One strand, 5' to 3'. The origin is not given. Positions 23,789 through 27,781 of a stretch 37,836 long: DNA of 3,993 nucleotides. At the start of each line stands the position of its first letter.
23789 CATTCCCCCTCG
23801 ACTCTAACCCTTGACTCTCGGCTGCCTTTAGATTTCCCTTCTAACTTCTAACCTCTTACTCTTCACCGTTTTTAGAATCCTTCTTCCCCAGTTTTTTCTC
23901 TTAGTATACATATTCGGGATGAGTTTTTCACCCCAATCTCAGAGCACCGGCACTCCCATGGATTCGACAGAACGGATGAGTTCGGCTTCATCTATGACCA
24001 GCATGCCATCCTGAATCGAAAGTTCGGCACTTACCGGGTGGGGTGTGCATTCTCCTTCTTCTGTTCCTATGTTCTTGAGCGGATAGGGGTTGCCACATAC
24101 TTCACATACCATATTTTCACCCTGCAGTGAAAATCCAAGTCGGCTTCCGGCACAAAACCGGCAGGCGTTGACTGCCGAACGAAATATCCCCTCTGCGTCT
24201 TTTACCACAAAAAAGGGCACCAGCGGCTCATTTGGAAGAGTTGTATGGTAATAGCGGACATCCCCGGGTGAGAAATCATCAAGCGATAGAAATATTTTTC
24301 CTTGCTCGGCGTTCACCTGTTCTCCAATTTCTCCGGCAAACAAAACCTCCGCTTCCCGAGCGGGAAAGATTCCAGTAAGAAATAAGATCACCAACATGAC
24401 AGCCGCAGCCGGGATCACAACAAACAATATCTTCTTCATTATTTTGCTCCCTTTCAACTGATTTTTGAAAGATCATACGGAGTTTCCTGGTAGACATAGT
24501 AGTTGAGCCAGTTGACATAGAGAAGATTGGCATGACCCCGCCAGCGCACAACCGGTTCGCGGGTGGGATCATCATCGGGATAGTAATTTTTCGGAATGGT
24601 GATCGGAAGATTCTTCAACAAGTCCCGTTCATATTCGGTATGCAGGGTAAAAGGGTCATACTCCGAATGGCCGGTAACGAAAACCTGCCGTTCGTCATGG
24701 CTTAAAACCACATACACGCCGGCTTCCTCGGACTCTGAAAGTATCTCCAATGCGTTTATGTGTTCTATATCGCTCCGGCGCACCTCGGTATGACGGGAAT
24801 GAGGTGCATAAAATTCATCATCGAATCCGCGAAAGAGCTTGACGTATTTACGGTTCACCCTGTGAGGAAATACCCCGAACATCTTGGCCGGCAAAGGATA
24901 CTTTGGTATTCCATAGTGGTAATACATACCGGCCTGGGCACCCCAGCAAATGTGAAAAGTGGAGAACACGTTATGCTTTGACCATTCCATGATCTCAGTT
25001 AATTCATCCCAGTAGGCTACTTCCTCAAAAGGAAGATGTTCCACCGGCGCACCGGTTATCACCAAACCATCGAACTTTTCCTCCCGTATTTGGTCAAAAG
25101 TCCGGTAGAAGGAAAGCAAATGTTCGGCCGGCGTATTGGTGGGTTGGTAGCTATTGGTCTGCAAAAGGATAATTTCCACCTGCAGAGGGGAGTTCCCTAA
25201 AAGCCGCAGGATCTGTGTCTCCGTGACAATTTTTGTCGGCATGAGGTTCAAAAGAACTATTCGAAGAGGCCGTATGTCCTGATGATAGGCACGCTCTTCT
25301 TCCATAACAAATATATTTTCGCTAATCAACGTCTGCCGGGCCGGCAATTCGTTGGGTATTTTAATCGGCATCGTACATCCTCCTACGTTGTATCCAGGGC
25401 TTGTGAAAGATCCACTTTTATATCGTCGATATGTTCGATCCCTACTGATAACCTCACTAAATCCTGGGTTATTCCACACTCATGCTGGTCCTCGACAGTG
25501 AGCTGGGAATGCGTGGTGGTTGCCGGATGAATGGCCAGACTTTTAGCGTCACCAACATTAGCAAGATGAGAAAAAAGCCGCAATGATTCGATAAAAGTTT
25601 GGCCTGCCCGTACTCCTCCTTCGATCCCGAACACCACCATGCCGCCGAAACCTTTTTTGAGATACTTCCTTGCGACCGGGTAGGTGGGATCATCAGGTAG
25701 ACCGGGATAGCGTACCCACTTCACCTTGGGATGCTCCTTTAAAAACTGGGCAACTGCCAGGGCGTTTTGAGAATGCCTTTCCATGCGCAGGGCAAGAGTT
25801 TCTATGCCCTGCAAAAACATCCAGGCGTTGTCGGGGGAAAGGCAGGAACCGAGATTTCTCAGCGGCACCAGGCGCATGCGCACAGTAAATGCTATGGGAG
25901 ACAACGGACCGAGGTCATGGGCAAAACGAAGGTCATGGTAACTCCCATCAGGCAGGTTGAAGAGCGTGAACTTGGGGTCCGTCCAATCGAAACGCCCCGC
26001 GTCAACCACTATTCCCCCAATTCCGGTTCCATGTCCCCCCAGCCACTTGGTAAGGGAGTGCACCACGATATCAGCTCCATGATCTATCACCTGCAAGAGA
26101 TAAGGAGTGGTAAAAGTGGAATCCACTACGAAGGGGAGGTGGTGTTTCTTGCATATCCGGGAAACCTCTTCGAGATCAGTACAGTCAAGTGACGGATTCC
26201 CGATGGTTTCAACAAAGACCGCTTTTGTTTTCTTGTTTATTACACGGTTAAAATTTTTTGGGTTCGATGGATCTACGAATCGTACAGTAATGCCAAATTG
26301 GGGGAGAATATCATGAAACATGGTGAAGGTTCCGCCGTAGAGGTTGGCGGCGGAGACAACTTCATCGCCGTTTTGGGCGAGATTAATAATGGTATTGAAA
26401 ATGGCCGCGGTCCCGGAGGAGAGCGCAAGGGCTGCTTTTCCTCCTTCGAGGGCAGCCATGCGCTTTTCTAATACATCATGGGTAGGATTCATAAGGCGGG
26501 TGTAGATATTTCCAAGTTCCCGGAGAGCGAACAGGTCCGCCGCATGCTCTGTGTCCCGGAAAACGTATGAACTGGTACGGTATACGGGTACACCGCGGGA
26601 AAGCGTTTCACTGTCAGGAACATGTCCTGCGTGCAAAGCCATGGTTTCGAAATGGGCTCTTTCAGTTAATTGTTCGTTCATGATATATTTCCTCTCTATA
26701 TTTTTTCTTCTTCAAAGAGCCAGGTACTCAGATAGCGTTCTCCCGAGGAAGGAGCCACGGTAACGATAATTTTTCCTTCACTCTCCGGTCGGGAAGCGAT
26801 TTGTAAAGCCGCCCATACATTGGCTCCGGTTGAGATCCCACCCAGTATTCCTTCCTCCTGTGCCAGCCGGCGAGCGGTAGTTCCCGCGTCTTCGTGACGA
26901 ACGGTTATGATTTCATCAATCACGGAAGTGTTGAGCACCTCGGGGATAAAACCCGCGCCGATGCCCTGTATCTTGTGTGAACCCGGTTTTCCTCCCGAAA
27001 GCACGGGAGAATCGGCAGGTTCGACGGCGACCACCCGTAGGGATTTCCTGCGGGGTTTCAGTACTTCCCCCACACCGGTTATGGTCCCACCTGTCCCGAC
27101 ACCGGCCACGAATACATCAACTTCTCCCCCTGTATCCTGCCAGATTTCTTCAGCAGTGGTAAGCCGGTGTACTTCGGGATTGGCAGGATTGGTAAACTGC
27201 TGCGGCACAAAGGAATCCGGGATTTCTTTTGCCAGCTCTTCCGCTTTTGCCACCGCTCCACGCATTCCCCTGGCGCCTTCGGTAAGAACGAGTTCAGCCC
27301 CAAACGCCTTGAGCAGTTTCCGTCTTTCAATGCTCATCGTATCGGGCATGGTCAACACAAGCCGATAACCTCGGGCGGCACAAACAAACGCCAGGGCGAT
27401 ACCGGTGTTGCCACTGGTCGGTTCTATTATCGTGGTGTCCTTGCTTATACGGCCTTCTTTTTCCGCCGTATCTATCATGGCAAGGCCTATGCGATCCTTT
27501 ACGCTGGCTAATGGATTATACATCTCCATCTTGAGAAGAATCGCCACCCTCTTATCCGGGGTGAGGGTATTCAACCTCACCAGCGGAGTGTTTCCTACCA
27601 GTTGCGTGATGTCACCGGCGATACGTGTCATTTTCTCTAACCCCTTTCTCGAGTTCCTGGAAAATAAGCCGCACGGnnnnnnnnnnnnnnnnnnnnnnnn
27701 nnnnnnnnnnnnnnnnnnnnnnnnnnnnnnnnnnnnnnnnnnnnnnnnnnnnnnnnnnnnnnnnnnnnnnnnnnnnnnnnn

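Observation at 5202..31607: Modular repeat family with 7-nt (and 8-nt) internal periodicity fills almost every long intergenic spacer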

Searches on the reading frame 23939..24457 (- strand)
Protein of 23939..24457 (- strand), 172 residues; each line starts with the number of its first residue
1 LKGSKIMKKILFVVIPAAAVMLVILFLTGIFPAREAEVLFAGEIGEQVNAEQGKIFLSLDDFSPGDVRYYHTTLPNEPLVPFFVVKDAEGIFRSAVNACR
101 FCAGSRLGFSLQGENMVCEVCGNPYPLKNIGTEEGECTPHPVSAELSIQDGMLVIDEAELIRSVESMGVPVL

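Call 15: search_protein_families(library=pfam, proteins=[window:23939-24457:-])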
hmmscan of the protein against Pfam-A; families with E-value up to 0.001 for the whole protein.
window:23939-24457:- (172 aa): 1 family
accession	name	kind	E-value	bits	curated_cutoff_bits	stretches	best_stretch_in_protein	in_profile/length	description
PF10080.14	FtrD-like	-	1.1e-17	64.5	26.3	1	66-161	5-95/101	Membrane iron-sulfur containing protein FtrD-like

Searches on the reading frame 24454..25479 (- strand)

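Call 15: search_protein_families(library=pfam, proteins=[window:24454-25479:-])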
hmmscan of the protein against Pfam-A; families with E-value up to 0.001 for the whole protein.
window:24454-25479:- (341 aa): 2 families
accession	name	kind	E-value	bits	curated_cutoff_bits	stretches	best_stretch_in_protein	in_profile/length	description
PF04204.22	HTS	-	1.3e-143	477.9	27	1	38-335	1-298/298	Homoserine O-succinyltransferase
PF00117.34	GATase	-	0.00072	19.7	22.8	1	127-274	32-173/190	Glutamine amidotransferase class-I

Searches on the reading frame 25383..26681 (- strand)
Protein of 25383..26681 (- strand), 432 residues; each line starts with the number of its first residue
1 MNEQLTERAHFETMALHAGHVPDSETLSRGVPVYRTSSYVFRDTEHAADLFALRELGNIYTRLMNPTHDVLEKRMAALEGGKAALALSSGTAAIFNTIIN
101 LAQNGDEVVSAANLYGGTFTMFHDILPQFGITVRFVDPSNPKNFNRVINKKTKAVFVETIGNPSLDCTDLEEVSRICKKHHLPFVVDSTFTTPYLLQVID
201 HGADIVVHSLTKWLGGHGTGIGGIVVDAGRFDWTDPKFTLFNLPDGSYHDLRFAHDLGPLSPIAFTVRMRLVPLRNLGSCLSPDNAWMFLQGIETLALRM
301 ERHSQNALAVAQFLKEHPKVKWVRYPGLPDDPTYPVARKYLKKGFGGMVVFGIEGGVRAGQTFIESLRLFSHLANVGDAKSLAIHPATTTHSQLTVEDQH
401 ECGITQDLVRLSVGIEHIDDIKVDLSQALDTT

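Call 15: search_protein_families(library=pfam, proteins=[window:25383-26681:-])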
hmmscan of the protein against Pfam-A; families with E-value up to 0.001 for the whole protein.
window:25383-26681:- (432 aa): 4 families
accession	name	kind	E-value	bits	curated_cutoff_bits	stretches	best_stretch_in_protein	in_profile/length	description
PF01053.26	Cys_Met_Meta_PP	-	6.7e-139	463.1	27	1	12-429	1-380/381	Cys/Met metabolism PLP-dependent enzyme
PF01041.23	DegT_DnrJ_EryC1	-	3.5e-11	43.4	19.8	1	65-188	23-146/360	DegT/DnrJ/EryC1/StrS aminotransferase family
PF00155.27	Aminotran_1_2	-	1.5e-09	37.9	19.7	1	57-228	32-235/361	Aminotransferase class I and II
PF00266.25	Aminotran_5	-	2.5e-07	30.5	21.5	1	87-221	67-210/371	Aminotransferase class-V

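Call 30: find_homologous_proteins(query=window:25383-26681:-, max_evalue=1e-80)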
Query window:25383-26681:- (432 aa): 8000 proteins with E <= 1e-80 among 8000 candidates; the best 120 are listed.
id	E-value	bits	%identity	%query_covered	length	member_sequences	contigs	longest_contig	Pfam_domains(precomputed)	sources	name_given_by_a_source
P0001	4.0e-294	993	100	100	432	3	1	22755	PF00155.28,PF00266.26,PF01053.27,PF01041.24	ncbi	-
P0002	1.7e-259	879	87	100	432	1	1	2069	PF00155.28,PF00266.26,PF01053.27,PF01041.24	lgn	-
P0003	5.6e-223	758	76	99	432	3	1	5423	PF00155.28,PF01053.27,PF01041.24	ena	-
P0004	1.9e-222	757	76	98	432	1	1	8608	PF00155.28,PF01053.27,PF01041.24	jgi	jgi:O-acetylhomoserine (thiol)-lyase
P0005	5.0e-222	755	75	99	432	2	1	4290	PF00155.28,PF01053.27,PF01041.24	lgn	-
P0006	2.3e-221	753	76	99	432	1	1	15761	PF00155.28,PF00266.26,PF01053.27,PF01041.24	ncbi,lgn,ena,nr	ncbi:MAG TPA: O-acetylhomoserine aminocarboxypropyltransferase/cysteine synthase family protein [Cyc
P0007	1.5e-220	750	74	100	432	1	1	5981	PF00155.28,PF01053.27,PF01041.24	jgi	jgi:O-acetylhomoserine (thiol)-lyase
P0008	7.3e-220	748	75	100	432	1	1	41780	PF00155.28,PF01053.27,PF01041.24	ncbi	-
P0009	2.4e-219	746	74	99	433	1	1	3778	PF00155.28,PF01053.27,PF01041.24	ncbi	-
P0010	3.4e-219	746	73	99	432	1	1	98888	PF00155.28,PF01053.27,PF01041.24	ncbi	-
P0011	4.4e-219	746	74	100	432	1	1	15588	PF00155.28,PF01053.27,PF01041.24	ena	-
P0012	1.2e-218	744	73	99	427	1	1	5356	PF00155.28,PF01212.28,PF01053.27,PF01041.24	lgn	-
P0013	1.7e-218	744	74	100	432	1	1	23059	PF00155.28,PF01053.27,PF01041.24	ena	-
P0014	2.3e-218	743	74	100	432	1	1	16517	PF00155.28,PF01053.27,PF01041.24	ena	-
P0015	2.5e-218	743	75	99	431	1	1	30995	PF00155.28,PF00266.26,PF01053.27,PF01041.24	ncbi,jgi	jgi:O-acetylhomoserine (thiol)-lyase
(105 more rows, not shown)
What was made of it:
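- On Cyanobacterial STRR: The best named protein hits (<= 76% identity) are to Spirochaetes, Brevinematales and other MAGs (call 30).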

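Call 47: list_cluster_members(proteins=[P0001, P0006, P0122])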
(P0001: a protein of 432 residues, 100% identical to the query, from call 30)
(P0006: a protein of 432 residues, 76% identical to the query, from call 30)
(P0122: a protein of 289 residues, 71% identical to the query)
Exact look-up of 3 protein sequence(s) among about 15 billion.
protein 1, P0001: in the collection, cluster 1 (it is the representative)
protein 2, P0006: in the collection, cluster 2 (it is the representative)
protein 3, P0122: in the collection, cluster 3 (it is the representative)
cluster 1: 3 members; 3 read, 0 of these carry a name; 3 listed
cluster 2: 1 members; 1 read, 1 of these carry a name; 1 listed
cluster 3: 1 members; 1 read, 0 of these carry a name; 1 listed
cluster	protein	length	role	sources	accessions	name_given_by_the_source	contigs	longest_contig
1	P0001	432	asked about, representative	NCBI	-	-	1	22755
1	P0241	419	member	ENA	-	-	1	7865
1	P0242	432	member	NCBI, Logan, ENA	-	-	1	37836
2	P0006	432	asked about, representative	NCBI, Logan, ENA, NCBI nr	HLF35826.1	MAG TPA: O-acetylhomoserine aminocarboxypropyltransferase/cysteine synthase family ... | O-acetylhomoserine aminocarboxypropyltransferase/cysteine synthase family protein ...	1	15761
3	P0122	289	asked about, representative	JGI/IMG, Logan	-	-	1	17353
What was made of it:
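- The window equals a whole 37836-nt contig (call 47).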

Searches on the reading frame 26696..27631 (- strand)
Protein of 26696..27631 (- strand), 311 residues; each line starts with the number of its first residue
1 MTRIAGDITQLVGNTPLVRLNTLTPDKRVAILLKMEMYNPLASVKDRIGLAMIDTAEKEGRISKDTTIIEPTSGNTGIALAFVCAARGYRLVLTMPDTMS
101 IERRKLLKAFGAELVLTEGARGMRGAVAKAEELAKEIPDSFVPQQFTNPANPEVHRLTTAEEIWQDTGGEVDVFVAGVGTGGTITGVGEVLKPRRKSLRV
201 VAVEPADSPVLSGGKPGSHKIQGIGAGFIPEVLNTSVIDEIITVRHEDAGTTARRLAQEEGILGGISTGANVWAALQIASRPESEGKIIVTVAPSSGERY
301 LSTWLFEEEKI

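Call 15: search_protein_families(library=pfam, proteins=[window:26696-27631:-])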
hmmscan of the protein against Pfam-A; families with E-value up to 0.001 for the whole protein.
window:26696-27631:- (311 aa): 1 family
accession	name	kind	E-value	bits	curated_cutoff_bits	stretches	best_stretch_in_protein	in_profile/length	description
PF00291.31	PALP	-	4e-73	246.8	35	1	8-293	1-293/295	Pyridoxal-phosphate dependent enzyme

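Call 16: find_encoding_contigs(protein=window:26696-27631:-, flank=10000, max_places=6)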
Protein window:26696-27631:- (311 aa): no gene with exactly this product is on record in the collection.
